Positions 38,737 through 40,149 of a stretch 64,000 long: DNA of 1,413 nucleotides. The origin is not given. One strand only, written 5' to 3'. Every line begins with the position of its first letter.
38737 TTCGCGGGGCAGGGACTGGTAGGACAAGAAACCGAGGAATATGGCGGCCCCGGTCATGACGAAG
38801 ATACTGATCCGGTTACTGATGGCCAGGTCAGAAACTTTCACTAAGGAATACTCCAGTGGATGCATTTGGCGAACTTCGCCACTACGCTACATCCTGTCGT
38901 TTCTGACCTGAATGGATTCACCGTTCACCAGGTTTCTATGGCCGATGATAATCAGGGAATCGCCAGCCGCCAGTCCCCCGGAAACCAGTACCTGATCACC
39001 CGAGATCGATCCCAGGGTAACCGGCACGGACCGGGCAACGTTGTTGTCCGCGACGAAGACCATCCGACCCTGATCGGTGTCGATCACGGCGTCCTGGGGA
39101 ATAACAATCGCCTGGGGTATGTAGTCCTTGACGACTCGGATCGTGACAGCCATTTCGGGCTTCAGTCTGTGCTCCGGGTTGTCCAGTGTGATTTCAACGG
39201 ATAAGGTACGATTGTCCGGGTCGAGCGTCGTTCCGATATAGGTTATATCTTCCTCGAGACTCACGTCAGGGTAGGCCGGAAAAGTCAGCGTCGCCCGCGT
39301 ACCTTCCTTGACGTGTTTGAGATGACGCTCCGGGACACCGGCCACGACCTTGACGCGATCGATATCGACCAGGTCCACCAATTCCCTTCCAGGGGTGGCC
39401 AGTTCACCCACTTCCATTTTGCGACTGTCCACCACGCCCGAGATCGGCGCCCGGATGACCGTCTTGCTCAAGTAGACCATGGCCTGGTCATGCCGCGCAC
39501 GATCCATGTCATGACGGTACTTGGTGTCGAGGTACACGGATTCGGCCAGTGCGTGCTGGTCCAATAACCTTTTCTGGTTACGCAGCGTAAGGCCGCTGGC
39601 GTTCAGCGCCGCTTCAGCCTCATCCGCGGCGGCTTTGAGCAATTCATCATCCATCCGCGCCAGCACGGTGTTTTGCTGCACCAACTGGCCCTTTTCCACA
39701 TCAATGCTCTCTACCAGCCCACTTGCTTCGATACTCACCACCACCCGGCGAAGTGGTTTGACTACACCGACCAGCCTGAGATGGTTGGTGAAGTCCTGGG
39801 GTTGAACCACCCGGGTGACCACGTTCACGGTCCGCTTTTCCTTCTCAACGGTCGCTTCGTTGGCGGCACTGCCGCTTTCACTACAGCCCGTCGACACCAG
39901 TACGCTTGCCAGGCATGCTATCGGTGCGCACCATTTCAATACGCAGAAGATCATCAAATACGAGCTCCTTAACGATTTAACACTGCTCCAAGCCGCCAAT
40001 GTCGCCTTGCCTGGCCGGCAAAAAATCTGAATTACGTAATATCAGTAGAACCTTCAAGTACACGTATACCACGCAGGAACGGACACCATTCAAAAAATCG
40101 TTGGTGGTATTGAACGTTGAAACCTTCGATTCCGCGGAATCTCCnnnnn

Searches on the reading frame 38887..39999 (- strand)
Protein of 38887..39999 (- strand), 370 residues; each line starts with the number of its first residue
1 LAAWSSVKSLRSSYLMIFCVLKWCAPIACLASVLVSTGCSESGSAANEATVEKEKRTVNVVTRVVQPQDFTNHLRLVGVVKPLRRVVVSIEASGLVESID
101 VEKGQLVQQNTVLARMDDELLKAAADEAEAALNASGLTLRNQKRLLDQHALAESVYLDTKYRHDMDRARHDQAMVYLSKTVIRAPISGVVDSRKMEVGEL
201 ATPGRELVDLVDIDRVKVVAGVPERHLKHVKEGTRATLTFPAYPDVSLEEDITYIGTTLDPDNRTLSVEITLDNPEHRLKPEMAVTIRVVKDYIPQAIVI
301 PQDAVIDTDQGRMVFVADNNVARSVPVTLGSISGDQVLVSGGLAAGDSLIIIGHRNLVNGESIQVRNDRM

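Call 50: search_protein_families(library=pfam, proteins=[window:38887-39999:-], max_evalue=0.00001)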
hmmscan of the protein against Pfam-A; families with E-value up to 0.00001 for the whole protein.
window:38887-39999:- (370 aa): 2 families
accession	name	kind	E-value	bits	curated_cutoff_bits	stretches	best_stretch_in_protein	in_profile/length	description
PF16576.10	HlyD_D23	-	1.2e-31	110.1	30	1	71-285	3-214/214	Barrel-sandwich domain of CusB or HlyD membrane-fusion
PF13437.12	HlyD_3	-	5.1e-21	75.9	22.2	1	181-281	1-105/106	HlyD family secretion protein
